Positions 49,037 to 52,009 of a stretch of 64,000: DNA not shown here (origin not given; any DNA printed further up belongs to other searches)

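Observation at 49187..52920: Cytochrome-bd-like membrane pair fused to an octahaem cytochrome c: a candidate uncharacterised respiratory/electron-transfer module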

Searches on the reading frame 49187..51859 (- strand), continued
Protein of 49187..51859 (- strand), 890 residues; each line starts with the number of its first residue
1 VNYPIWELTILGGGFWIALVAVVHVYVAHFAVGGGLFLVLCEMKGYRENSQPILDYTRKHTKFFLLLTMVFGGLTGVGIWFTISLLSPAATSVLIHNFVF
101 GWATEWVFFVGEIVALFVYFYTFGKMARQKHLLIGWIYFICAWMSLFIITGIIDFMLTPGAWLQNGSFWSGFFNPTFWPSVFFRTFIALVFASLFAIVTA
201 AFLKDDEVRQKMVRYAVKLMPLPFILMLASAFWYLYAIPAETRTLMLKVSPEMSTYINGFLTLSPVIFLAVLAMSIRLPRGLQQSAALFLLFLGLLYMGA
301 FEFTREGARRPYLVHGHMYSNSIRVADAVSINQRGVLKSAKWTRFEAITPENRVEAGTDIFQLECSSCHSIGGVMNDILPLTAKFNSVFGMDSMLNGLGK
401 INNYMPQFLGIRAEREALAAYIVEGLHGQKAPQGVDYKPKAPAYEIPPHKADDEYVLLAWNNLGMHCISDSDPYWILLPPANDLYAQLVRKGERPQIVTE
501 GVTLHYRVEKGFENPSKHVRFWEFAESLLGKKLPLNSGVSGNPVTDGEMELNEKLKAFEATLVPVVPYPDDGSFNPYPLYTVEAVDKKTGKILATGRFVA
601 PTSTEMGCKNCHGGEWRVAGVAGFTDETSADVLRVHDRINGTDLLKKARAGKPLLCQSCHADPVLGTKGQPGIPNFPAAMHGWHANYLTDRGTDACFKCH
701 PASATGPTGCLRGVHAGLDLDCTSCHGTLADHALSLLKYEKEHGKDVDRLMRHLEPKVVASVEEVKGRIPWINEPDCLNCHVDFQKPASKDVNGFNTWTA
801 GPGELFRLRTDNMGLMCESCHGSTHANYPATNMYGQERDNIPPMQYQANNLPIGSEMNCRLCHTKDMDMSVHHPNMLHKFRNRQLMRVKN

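Call 14: search_solved_structures(query=A2, max_evalue=1, show_alignments=2)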
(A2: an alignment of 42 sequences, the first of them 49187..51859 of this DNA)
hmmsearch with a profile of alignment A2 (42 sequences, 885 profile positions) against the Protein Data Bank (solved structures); distinct sequences matched with E-value up to 1: 37.
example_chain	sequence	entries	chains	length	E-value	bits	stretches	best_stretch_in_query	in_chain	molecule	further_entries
5doq_A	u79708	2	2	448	2.2e-06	29.1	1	21-198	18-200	Bd-type quinol oxidase subunit I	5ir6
2v08_A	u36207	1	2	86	0.00011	23.5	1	353-424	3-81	CYTOCHROME C6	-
3ph2_B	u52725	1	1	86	0.00026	22.2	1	353-424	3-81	Cytochrome c6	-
1c6s_A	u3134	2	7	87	0.0015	19.7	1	354-424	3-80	CYTOCHROME C6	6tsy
6tr1_E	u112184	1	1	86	0.0016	19.7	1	354-424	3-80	Cytochrome c6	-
6tr1_C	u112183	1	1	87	0.0018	19.5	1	354-424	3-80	Cytochrome c6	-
6tr1_A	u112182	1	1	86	0.0024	19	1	354-424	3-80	Cytochrome c6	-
6xkx_p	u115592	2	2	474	0.0081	17.3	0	348-374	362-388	Cbb3-type cytochrome c oxidase subunit CcoP,Cytochrome c-type cyt cy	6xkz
4gyd_A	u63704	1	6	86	0.0086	17.2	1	356-422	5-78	Cytochrome c6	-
7y5e_GN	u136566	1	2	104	0.023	15.8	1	353-423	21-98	Cytochrome c6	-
7y7a_G7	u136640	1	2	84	0.026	15.7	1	354-423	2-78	Cytochrome c6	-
9r2g_A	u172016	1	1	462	0.032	15.4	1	24-195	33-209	Cytochrome bd menaquinol oxidase subunit I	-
6cuk_A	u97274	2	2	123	0.045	14.8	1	350-405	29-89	Cytochrome c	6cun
7q21_C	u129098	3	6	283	0.045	14.8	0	351-374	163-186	Cytochrome bc1 complex cytochrome c subunit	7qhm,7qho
3cp5_A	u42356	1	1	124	0.077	14.1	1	350-406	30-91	Cytochrome c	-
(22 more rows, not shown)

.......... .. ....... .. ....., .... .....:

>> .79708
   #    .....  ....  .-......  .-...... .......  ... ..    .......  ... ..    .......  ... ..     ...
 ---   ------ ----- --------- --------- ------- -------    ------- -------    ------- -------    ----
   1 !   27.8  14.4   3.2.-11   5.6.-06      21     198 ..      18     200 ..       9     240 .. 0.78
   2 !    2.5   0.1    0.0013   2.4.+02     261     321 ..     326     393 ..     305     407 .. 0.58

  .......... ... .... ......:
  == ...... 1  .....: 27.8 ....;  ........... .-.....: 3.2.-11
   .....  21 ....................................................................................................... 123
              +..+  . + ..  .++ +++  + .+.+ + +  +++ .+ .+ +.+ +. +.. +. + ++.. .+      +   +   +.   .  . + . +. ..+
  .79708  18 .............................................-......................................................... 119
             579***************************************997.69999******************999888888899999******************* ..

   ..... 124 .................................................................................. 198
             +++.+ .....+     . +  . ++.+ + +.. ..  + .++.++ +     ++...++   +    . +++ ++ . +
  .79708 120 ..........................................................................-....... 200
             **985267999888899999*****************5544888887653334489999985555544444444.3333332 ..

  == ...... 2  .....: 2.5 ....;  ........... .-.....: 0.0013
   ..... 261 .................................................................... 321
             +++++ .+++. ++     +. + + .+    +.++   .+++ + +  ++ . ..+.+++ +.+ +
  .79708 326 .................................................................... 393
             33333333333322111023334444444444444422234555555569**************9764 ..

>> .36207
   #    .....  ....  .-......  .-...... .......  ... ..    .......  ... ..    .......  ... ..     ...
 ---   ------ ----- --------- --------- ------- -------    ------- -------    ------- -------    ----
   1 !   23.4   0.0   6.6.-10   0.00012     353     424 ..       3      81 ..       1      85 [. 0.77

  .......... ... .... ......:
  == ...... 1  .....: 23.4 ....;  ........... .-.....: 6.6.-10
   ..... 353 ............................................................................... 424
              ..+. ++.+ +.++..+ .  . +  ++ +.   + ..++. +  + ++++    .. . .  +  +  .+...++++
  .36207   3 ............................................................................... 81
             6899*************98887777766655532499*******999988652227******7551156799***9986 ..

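Call 26: find_related_loci(query=A2, collection=genome_contigs, flank=8000)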
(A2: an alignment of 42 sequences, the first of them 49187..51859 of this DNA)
Query A2 (890 aa) in genome_contigs; peptide patterns used: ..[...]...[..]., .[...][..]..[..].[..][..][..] (x = any residue, [..] = any of these).
600 stretches matched a pattern (row limit reached: there are more); 595 encode a relative of the query (tblastn E <= 1e-3); the best 80 are kept; 80 distinct loci.
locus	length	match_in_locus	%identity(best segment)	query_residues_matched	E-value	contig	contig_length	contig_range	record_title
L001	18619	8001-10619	60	1-874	0e+0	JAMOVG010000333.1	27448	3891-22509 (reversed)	MAG: Desulfobacteraceae bacterium isolate PIR-30_metabat1_scaf2bin.094 PIR-30_scaffold_554_c1, whole genome shotgun sequ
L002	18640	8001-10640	60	1-882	0e+0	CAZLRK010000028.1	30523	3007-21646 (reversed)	MAG TPA_asm: uncultured Desulfobacterales bacterium isolate SRP077602_co2_250 genome assembly, contig: NODE_2247_length_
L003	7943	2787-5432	58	1-883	0e+0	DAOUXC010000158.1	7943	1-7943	MAG TPA_asm: Desulfobacteraceae bacterium isolate CSMAG_891 CSMAG_891_k141_60831_length_7943_cov_32.0000, whole genome s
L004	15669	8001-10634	58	1-877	0e+0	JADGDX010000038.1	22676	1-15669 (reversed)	MAG: Desulfuromusa sp. isolate BB21 NODE_38_length_22676_cov_7.131731, whole genome shotgun sequence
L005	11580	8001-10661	57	1-884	0e+0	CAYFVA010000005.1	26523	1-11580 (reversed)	MAG TPA_asm: uncultured Desulfobacterales bacterium isolate ERP107533_co1_120 genome assembly, contig: NODE_1009_length_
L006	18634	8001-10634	58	1-878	0e+0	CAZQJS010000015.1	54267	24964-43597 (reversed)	MAG TPA_asm: uncultured Desulfobacterales bacterium isolate binchicken_co67_68 genome assembly, contig: NODE_490_length_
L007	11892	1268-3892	58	1-877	0e+0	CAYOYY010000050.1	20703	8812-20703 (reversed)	MAG TPA_asm: uncultured Desulfobacula sp. isolate binchicken_co67_36 genome assembly, contig: NODE_2574_length_20703_cov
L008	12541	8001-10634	59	1-877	0e+0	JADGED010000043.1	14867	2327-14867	MAG: Desulfuromonadaceae bacterium isolate BB27 NODE_43_length_14867_cov_3.856389, whole genome shotgun sequence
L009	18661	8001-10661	55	1-884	0e+0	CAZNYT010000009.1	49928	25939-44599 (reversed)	MAG TPA_asm: uncultured Desulfovibrionales bacterium isolate binchicken_co32_395 genome assembly, contig: NODE_683_lengt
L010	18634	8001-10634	59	1-874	0e+0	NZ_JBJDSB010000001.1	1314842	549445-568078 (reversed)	Desulfobaculum sp. SPO524 1, whole genome shotgun sequence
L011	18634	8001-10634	58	1-882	0e+0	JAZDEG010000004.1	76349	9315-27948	MAG: Pseudomonadota bacterium isolate MEGAHIT-group-0.128 k141_17111148, whole genome shotgun sequence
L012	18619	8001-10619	56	1-873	0e+0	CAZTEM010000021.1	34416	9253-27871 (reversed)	MAG TPA_asm: uncultured Desulfobacterales bacterium isolate binchicken_co67_180 genome assembly, contig: NODE_1155_lengt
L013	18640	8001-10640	57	1-879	0e+0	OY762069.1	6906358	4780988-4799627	MAG: uncultured Desulfobacter sp. isolate 00b13672-1c6a-4f01-9bd3-5d9cfdb0d95e genome assembly, chromosome: 1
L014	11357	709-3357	55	1-876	0e+0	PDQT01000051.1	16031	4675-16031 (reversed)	MAG: bacterium DOLZORAL124_64_63 isolate DOLZORAL124_64_63 DolZOral124_scaffold_8371_curated, whole genome shotgun seque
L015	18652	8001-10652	55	1-876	0e+0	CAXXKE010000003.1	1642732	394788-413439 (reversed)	MAG: Candidatus Krumholzibacteriia bacterium isolate 6e48df6a-8f97-42e3-8007-6ecbf69f3fc6 genome assembly, contig: conti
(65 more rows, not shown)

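Call 37: predict_structure(alignment_id=A2)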
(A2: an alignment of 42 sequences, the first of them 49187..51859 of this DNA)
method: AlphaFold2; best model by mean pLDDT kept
length: 890 residues; sequences in the alignment: 42
mean_pLDDT: 84.5   pTM: 0.82
mean pLDDT of the five models: 84.5, 82.6, 82.5, 80.1, 79.1
residues with pLDDT >= 90: 391; 70-90: 391; 50-70: 88; < 50: 20
segments of 3 or more residues with pLDDT < 50: 1-9, 825-827, 888-890
pLDDT, mean of each block of 10 residues (from residue 1): 41 66 83 87 94 93 83 80 78 89 91 92 93 94 92 91 94 95 94 90 91 92 94 92 81 85 92 88 91 91 84 89 92 94 91 96 86 79 87 91 85 96 91 65 88 91 58 67 91 91 96 88 85 90 95 92 87 85 96 93 62 60 72 85 89 83 80 90 90 80 61 69 85 95 94 92 92 69 63 81 80 83 58 80 88 83 84 74 60
secondary structure, 60 per line:
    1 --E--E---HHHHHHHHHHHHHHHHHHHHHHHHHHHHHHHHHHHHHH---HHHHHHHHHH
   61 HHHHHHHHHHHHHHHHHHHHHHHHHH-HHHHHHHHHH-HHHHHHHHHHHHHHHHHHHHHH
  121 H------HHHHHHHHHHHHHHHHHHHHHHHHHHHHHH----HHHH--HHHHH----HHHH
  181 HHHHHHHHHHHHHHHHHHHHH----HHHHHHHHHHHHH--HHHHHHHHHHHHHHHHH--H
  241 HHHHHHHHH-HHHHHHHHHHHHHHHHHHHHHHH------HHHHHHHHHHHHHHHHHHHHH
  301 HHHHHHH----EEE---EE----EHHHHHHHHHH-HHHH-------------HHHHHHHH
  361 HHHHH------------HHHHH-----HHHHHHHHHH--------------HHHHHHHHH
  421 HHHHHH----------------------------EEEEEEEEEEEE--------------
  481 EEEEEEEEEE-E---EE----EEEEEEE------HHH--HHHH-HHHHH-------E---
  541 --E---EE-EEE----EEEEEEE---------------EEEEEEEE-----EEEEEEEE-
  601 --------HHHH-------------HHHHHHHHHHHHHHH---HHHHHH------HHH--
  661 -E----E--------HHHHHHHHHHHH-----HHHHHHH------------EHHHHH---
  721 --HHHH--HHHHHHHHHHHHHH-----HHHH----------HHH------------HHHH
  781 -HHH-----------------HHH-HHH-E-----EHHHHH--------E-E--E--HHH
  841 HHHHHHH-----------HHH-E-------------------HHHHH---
elements in order (helices of 4 or more, strands of 3 or more residues): H10-47 H51-86 H88-97 H99-121 H128-157 H162-165 H168-172 H177-201 H206-218 H221-237 H240-249 H251-273 H280-307 E312-314 H325-334 H336-339 H353-365 H378-382 H388-397 H412-426 E455-466 E481-490 E502-508 H520-523 H525-529 E550-552 E557-563 E579-586 E592-599 H609-612 H626-640 H644-649 H676-687 H693-699 H713-717 H723-726 H729-742 H748-751 H777-780 H817-821 H838-847 H883-887
